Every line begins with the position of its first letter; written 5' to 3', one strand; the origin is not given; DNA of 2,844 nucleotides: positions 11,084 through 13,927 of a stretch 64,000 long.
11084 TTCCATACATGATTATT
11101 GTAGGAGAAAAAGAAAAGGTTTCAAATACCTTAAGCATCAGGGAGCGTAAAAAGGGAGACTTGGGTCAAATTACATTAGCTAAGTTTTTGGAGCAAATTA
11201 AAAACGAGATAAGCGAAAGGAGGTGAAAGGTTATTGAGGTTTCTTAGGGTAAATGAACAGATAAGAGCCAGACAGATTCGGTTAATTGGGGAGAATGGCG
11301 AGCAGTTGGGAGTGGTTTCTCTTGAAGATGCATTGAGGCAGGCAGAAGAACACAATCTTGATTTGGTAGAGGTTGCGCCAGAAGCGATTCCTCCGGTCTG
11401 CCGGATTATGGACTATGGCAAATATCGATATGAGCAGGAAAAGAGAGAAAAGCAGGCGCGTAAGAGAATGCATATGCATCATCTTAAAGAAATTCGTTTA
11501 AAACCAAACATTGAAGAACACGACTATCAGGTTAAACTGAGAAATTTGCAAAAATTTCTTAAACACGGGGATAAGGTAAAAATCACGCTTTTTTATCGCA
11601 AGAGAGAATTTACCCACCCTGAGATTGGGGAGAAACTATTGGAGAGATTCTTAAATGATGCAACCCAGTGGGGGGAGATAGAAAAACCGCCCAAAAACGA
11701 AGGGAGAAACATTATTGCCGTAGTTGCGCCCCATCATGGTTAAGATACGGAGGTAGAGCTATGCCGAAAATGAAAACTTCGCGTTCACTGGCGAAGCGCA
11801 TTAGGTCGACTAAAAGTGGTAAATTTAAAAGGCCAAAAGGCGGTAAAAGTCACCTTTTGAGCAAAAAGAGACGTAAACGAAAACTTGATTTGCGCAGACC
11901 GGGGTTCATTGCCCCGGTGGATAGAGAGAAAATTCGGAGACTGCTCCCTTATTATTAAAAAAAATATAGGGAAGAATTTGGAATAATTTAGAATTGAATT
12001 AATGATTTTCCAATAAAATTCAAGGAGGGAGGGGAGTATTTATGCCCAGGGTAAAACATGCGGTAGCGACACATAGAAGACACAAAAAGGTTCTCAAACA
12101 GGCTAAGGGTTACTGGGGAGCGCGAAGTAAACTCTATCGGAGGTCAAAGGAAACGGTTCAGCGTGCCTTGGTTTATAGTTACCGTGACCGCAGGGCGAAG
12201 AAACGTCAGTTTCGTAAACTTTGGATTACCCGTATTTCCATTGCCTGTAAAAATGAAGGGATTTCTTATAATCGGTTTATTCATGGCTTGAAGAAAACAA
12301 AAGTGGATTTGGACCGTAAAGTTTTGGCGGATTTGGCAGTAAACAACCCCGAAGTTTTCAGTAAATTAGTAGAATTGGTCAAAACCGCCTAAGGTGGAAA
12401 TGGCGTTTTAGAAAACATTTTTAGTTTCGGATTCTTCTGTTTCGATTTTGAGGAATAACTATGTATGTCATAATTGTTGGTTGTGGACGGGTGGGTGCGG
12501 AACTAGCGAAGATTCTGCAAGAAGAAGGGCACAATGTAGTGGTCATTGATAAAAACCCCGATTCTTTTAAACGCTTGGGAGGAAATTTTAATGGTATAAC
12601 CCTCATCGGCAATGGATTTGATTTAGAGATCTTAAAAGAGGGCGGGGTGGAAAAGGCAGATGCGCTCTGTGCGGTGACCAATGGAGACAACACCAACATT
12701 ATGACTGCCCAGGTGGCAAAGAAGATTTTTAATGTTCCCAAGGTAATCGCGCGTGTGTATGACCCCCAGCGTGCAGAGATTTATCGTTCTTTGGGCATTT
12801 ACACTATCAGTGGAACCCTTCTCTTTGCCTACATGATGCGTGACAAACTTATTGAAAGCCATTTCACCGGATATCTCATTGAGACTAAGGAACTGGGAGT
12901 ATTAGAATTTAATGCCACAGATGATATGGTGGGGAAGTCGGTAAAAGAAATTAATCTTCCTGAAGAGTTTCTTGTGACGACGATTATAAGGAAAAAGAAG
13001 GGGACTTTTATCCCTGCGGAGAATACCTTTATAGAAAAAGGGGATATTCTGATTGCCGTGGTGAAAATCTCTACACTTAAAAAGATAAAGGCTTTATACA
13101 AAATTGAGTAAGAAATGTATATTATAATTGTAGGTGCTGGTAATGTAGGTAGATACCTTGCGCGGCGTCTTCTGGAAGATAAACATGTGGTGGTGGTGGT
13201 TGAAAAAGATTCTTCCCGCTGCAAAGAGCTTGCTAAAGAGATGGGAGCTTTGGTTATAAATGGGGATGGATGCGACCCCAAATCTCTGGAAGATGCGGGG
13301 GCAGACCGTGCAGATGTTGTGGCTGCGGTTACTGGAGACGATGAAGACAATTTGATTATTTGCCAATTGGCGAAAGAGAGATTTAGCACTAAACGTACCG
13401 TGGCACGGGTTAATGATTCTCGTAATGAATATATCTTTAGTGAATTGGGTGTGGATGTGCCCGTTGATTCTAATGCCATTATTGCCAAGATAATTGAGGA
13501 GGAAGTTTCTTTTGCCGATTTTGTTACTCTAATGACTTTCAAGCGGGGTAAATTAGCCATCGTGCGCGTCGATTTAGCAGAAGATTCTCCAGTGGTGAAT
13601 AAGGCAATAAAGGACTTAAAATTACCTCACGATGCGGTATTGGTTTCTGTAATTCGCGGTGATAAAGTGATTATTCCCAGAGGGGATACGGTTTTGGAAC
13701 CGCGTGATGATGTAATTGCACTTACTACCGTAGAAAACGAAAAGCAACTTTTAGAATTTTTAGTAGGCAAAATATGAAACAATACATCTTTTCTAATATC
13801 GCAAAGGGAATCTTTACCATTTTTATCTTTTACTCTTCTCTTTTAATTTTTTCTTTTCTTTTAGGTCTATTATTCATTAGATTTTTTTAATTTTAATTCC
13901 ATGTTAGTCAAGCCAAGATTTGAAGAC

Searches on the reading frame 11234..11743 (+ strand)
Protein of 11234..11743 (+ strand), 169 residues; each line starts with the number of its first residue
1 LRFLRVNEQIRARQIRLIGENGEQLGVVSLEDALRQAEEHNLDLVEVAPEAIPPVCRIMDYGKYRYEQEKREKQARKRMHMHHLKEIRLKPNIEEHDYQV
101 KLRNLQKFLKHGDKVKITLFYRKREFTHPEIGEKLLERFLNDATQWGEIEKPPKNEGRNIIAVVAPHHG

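Call 49: search_protein_families(library=pfam, proteins=[window:11234-11743:+], max_evalue=0.0001)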
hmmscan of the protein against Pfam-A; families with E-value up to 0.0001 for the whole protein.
window:11234-11743:+ (169 aa): 2 families
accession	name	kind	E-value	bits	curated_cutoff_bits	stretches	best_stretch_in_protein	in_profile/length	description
PF05198.21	IF3_N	-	1.4e-35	121.7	26.9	1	6-75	1-70/70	Translation initiation factor IF-3, N-terminal domain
PF00707.27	IF3_C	-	9e-33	112.5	34.8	1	83-166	2-85/86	Translation initiation factor IF-3, C-terminal domain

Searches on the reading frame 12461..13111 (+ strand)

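Call 49: search_protein_families(library=pfam, proteins=[window:12461-13111:+], max_evalue=0.0001)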
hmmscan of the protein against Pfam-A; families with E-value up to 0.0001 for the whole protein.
window:12461-13111:+ (216 aa): 4 families
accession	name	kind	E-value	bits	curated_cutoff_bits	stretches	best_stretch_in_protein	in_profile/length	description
PF02254.24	TrkA_N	-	1.8e-29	102.8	23.8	1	3-115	1-112/116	TrkA-N domain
PF02080.26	TrkA_C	-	3.5e-10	40.1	27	1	151-212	7-69/71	TrkA-C domain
PF13241.12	NAD_binding_7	-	3e-05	25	22.1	1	3-87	10-83/104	Putative NAD(P)-binding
PF03807.23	F420_oxidored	-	3.1e-05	24.9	21.6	0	4-44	3-45/94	NADP oxidoreductase coenzyme F420-dependent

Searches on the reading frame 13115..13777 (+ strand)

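Call 49: search_protein_families(library=pfam, proteins=[window:13115-13777:+], max_evalue=0.0001)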
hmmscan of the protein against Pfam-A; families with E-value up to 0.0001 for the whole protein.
window:13115-13777:+ (220 aa): 10 families
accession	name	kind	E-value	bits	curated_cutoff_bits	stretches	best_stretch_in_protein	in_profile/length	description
PF02254.24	TrkA_N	-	9.6e-34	116.6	23.8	1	3-115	1-112/116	TrkA-N domain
PF02080.26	TrkA_C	-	8.4e-16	58.1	27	1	149-216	1-70/71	TrkA-C domain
PF13460.12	NAD_binding_10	-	1.6e-08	35.1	27.2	1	8-84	3-80/184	NAD(P)H-binding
PF03807.23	F420_oxidored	-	8.3e-07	30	21.6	1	3-62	2-57/94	NADP oxidoreductase coenzyme F420-dependent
PF13241.12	NAD_binding_7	-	2.3e-06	28.6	22.1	1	3-89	10-85/104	Putative NAD(P)-binding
PF01370.27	Epimerase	-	5e-06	26.5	20.9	1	3-72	1-71/240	NAD dependent epimerase/dehydratase family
PF03435.24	Sacchrp_dh_NADP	-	5.3e-06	27.2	25.1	1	3-57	1-57/129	Saccharopine dehydrogenase NADP binding domain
PF05368.20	NmrA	-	9.4e-06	25.9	27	1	4-76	6-79/298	NmrA-like family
PF02558.23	ApbA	-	6.1e-05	23.1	22.2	1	3-50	1-47/150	Ketopantoate reductase PanE/ApbA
PF01488.26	Shikimate_DH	-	7.5e-05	23.3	24.3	0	3-48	15-61/138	Shikimate / quinate 5-dehydrogenase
